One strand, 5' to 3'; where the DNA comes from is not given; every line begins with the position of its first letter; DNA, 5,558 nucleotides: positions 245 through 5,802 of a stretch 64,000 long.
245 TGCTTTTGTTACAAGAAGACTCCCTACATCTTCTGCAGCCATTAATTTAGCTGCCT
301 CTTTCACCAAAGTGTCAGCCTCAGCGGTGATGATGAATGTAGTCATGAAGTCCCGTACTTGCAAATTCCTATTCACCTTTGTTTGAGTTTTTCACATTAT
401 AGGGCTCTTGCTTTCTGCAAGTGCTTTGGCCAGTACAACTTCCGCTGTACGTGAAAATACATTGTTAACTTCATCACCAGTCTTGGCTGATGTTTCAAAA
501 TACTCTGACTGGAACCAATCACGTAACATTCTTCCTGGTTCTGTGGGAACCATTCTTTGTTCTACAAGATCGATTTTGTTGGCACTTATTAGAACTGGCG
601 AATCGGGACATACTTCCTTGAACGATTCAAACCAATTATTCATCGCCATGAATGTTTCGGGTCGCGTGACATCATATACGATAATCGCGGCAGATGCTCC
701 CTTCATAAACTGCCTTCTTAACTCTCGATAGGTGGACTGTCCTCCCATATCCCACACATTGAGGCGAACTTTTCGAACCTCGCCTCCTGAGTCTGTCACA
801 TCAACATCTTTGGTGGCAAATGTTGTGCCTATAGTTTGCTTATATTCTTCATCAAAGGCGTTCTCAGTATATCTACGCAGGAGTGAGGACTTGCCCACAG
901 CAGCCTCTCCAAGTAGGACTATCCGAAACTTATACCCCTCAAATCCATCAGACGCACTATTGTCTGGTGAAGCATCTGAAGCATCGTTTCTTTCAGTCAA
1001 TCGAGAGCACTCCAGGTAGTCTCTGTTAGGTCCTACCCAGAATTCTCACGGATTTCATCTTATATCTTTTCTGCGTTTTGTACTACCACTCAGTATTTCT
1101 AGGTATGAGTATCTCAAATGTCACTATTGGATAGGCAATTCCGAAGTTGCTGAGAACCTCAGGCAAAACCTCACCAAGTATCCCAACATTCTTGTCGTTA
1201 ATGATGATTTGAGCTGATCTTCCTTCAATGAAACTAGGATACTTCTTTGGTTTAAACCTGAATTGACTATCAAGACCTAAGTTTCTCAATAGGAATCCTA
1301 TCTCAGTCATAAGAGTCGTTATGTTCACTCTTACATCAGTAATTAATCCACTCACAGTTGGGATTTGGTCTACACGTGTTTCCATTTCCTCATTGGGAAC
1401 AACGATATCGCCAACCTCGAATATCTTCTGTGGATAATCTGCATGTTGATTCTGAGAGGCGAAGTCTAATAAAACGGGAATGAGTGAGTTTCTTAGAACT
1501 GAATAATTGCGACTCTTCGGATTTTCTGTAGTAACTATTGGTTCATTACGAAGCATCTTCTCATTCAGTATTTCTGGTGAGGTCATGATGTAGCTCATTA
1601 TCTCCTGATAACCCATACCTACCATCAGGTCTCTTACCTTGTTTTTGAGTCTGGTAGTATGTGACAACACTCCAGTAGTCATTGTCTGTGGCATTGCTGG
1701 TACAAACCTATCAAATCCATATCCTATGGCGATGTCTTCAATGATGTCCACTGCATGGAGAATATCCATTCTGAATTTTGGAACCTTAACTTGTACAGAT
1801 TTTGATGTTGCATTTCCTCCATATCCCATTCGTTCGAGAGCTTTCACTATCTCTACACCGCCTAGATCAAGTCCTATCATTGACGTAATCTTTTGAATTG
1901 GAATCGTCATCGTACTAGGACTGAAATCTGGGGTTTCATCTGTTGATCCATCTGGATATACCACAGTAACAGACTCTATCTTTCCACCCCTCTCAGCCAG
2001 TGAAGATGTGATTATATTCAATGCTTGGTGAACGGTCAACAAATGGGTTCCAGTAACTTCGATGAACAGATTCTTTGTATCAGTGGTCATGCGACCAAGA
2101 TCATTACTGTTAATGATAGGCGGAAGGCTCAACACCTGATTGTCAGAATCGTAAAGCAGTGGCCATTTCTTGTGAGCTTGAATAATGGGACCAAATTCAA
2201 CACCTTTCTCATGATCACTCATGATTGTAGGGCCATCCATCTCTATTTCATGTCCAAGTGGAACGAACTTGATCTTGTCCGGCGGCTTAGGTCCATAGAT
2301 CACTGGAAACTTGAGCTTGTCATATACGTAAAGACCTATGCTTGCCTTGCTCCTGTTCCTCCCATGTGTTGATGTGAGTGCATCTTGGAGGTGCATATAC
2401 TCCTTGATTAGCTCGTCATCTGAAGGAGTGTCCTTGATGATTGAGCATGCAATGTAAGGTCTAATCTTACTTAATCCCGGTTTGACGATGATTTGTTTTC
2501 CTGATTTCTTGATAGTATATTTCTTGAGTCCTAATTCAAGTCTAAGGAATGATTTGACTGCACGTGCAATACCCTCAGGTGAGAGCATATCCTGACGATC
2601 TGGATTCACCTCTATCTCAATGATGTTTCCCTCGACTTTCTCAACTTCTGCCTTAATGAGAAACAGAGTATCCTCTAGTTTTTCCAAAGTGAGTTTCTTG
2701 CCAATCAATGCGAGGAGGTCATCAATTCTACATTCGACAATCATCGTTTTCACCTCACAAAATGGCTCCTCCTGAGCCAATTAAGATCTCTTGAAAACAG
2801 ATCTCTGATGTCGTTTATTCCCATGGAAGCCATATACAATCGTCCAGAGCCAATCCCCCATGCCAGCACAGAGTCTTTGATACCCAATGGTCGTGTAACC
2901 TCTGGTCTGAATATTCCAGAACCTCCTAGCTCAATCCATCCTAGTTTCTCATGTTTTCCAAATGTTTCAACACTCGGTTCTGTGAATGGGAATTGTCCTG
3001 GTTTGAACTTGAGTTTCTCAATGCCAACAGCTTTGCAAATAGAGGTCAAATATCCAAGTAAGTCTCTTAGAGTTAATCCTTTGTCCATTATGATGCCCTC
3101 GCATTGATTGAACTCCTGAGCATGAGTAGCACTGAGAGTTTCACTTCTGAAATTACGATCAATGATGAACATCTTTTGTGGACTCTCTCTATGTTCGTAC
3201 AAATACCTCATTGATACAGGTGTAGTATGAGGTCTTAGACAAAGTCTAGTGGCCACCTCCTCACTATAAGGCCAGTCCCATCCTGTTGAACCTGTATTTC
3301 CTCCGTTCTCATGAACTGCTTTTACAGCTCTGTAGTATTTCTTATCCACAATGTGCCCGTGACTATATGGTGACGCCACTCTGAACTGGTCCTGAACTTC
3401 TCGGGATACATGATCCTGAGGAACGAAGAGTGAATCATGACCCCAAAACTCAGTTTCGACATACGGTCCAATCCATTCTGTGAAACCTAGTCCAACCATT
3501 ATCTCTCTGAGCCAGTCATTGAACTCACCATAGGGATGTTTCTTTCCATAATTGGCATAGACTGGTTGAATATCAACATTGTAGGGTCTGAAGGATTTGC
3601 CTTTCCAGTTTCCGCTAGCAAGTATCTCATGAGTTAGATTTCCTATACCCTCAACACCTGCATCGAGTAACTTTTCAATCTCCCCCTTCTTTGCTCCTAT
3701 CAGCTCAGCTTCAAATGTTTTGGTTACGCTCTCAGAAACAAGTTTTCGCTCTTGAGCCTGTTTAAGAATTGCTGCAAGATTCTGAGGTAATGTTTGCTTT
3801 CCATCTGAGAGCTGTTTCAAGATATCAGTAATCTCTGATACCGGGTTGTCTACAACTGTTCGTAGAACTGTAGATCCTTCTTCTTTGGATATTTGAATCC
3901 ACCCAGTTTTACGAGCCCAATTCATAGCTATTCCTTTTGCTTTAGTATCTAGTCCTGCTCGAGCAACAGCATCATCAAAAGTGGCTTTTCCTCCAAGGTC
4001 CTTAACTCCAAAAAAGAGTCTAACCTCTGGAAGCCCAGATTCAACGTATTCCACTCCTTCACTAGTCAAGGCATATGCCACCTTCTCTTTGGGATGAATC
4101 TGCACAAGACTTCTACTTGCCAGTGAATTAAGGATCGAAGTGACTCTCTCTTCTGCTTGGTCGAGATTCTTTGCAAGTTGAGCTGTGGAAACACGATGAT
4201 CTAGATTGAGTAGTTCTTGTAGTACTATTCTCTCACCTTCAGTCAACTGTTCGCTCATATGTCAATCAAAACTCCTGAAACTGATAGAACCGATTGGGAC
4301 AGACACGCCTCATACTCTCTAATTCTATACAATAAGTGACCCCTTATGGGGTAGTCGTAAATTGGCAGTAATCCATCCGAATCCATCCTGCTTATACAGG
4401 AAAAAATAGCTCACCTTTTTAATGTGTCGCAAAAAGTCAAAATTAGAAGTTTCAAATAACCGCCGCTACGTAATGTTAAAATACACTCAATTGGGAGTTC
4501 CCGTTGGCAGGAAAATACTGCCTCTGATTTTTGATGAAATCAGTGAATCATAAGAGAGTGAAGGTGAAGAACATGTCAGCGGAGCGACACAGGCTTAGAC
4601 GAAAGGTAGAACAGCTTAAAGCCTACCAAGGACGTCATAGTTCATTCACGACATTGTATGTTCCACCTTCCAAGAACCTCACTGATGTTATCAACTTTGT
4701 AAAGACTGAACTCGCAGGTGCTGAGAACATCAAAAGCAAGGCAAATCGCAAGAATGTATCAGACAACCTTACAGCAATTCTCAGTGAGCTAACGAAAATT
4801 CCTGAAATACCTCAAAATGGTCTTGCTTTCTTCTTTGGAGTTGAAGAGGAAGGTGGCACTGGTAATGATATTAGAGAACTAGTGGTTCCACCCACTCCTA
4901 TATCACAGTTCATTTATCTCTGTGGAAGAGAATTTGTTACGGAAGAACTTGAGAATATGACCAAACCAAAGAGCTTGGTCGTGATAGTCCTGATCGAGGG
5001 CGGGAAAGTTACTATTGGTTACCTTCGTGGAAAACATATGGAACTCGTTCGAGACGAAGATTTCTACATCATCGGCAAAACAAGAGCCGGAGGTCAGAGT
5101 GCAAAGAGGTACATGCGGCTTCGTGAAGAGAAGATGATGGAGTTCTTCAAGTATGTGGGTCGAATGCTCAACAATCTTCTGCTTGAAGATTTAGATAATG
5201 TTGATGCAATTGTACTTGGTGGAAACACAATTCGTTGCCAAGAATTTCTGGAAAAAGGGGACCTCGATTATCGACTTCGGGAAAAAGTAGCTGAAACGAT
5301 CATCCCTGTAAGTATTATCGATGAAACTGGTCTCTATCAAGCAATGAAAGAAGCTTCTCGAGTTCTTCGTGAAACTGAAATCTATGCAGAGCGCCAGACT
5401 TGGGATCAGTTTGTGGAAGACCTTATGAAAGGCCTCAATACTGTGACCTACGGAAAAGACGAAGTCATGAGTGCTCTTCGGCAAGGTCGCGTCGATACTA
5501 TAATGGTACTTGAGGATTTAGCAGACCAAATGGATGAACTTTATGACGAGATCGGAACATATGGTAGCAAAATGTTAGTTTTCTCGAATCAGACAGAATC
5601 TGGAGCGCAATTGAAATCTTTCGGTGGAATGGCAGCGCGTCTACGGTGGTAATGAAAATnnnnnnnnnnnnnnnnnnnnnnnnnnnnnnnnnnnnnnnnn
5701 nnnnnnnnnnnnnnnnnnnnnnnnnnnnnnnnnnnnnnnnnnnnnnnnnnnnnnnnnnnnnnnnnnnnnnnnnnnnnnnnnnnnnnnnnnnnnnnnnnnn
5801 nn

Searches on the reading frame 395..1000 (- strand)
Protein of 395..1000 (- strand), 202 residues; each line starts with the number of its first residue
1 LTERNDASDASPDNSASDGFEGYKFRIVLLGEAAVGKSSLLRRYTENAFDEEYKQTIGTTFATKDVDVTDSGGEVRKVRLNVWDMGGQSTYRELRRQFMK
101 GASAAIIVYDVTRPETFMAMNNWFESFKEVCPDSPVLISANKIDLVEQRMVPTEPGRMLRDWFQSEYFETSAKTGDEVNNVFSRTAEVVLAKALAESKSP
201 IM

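Call 54: search_protein_families(library=padloc, alignment_id=A6, max_evalue=0.00001)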
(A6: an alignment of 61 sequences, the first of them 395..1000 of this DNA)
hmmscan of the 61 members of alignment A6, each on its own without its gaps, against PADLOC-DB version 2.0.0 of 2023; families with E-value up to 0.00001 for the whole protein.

A. member 1, window:395-1000:- (202 aa): 0 families

B. families by the number of members that match (of 61 scanned): 24 families
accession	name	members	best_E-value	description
PDLC04135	mad3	1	2.8e-29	mads_3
PDLC01078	C3a156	1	4.5e-21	oxidoreductase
PDLC03014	subtilase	1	5.5e-17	-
PDLC01434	CasR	1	8.9e-12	"CAS-I,CAS-II,CAS-III,CAS-IV,CAS-V,CAS-VI; associated_signaling"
PDLC04796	PDC-S02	1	1.3e-11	-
PDLC01438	Csa3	1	1.7e-11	"CAS-I,CAS-II,CAS-III,CAS-IV,CAS-V,CAS-VI; associated_signaling"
PDLC02980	AriA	1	5.8e-11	-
PDLC01720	Csa3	1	1e-10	Csa3_1_CAS-I-II-III-IV-V-VI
PDLC02197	IetS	1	6.2e-09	-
PDLC04908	PDC-S10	1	9.9e-09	-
PDLC04140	mad8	1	2.2e-08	mads_8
PDLC01250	Cas4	1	4.7e-08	"CAS-I,CAS-II,CAS-III,CAS-IV,CAS-V,CAS-VI; acquisition_associated"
PDLC01853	CARF3--CARF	1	1.6e-07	-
PDLC01850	CARF3--CARF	1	2.3e-07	-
PDLC01866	CARF3--CARF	1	2.3e-07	-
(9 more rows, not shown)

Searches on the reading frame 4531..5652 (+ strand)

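Call 3: search_protein_families(library=pfam, proteins=[window:4531-5652:+], max_evalue=1)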
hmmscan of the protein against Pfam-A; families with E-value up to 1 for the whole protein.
window:4531-5652:+ (373 aa): 5 families
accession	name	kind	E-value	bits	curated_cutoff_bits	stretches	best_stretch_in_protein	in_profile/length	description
PF03464.20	eRF1_2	-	1.7e-21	77.4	27.1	1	151-280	3-132/133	eRF1 domain 2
PF03465.20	eRF1_3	-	1.5e-16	61.2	25.8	1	286-373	3-104/106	eRF1 domain 3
PF18859.6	acVLRF1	-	1.9e-11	44.7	27.1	1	150-277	3-126/130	Actinobacteria/chloroflexi VLRF1 release factor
PF03463.20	eRF1_1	-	2.3e-08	34.5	23.8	1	27-143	5-122/123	eRF1 domain 1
PF18854.6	baeRF_family10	-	1.9e-07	31.9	27.1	1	150-264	16-129/143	Bacterial archaeo-eukaryotic release factor family 10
